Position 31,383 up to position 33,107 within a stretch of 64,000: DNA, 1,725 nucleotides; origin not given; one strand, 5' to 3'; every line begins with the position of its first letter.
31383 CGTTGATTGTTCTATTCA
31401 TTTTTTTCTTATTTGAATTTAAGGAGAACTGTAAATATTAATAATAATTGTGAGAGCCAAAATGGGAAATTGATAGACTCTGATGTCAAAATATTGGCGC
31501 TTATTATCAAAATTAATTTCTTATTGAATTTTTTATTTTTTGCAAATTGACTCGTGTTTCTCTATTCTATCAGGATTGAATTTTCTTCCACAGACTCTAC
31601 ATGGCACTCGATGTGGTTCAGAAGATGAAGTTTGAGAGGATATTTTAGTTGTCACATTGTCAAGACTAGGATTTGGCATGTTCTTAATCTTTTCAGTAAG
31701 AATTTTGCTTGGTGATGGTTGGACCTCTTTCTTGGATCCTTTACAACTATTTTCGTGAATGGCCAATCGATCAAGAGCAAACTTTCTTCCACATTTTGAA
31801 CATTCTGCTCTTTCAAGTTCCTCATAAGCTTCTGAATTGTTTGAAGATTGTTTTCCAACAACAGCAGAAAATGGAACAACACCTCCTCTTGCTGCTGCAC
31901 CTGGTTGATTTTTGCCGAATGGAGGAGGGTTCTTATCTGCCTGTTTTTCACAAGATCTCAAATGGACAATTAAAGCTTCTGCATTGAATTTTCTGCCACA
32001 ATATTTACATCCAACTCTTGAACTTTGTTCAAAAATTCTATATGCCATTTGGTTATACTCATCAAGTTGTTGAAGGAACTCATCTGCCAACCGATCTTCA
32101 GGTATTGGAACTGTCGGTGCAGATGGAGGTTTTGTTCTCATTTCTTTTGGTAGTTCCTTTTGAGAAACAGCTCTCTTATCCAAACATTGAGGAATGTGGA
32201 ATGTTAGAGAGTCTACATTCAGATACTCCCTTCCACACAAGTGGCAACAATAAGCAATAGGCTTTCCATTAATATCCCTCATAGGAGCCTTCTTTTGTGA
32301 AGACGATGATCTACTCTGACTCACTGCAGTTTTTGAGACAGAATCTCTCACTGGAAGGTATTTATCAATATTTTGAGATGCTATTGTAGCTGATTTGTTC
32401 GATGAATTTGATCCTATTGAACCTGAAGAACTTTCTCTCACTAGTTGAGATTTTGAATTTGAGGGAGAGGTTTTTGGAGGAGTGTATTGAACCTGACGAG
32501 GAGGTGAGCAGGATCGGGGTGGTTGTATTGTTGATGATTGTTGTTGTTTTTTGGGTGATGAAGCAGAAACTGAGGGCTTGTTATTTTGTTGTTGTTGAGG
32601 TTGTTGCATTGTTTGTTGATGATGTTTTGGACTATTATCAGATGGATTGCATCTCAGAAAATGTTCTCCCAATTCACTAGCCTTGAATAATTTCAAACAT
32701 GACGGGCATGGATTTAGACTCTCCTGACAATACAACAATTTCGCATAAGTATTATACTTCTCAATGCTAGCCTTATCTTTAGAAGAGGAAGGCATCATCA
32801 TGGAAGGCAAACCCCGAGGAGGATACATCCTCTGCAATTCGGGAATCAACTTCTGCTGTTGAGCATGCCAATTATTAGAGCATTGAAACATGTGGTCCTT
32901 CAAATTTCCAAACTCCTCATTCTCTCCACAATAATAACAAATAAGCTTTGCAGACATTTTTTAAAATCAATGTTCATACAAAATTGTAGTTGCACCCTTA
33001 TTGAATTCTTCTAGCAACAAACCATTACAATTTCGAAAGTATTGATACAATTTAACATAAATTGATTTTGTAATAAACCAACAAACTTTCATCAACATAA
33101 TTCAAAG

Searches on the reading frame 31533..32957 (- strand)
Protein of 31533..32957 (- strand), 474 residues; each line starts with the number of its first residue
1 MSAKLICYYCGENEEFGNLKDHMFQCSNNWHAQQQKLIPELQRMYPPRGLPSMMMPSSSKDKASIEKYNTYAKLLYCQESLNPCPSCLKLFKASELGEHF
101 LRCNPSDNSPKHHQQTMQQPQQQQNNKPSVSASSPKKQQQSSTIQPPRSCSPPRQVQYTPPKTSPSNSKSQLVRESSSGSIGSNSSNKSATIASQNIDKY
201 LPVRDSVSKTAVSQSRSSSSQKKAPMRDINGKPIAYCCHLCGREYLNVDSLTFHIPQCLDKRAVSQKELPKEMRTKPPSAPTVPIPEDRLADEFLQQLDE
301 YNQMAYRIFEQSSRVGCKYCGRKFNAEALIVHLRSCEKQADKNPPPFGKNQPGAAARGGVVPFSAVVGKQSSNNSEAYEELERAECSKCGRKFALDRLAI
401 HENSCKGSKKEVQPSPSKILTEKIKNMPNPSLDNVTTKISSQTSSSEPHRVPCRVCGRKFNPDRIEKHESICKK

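Call 10: search_protein_families(library=pfam, proteins=[window:31533-32957:-], max_evalue=0.001)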
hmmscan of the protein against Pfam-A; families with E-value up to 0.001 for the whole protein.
window:31533-32957:- (474 aa): 1 family
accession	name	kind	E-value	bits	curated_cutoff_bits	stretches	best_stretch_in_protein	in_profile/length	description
PF13913.12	zf-C2HC_2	-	5.3e-36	121.9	27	3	450-473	2-25/25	zinc-finger of a C2HC-type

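Call 19: list_cluster_members(proteins=[window:31533-32957:-, window:28899-30512:-, window:27509-28888:+, window:50735-52036:+, window:54620-55843:+, window:36875-39346:+, window:34494-36488:+, window:22201-23964:+, window:24042-26357:+, window:45997-46641:-])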
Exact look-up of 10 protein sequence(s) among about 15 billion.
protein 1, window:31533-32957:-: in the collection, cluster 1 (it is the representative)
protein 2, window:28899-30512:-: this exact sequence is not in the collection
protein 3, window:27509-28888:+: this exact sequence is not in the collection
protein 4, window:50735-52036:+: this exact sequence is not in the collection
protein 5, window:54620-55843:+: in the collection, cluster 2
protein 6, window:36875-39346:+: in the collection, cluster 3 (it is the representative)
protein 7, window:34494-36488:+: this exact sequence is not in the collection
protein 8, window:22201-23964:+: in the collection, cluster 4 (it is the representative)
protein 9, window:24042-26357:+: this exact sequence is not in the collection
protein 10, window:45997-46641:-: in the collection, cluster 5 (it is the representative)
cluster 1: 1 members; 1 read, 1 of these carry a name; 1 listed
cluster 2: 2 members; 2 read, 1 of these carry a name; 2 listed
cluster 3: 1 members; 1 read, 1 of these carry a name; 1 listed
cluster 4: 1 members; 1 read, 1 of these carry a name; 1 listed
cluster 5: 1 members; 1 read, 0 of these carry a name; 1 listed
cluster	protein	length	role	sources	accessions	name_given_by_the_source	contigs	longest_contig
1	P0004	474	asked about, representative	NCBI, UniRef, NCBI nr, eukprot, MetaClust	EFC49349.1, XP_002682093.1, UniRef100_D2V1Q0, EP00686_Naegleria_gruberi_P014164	predicted protein [Naegleria gruberi] | Predicted protein n=1 Tax=Naegleria gruberi TaxID=5762 RepID=D2V1Q0_NAEGR | uncharacterized protein NAEGRDRAFT_62653 [Naegleria gruberi]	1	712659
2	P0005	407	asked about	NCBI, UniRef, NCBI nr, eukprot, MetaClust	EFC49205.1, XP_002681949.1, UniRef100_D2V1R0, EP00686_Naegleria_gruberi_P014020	hypothetical protein NAEGRDRAFT_82443 [Naegleria gruberi] | Uncharacterized protein n=1 Tax=Naegleria gruberi TaxID=5762 RepID=D2V1R0_NAEGR | uncharacterized protein NAEGRDRAFT_82443 [Naegleria gruberi]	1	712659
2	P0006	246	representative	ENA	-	-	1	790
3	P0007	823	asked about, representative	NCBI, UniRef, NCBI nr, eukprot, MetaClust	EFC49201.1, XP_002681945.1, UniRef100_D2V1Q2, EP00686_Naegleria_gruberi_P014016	rRNA (uridine-2'-O-)-methyltransferase [Naegleria gruberi] | Putative rRNA methyltransferase n=1 Tax=Naegleria gruberi TaxID=5762 RepID=D2V1Q2_NAEGR | XP_002681945.1 rRNA (uridine-2'-O-)-methyltransferase [Naegleria gruberi strain NEG-M]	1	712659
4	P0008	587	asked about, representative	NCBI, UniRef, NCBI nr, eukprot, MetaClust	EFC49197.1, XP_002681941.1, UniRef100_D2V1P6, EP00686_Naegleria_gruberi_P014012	SANT domain-containing protein [Naegleria gruberi] | SANT domain-containing protein n=1 Tax=Naegleria gruberi TaxID=5762 RepID=D2V1P6_NAEGR | XP_002681941.1 SANT domain-containing protein [Naegleria gruberi strain NEG-M]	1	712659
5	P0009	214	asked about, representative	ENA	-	-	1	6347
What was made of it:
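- Five window ORFs are exact N. gruberi proteins or exact matches in a second strain (call 19).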
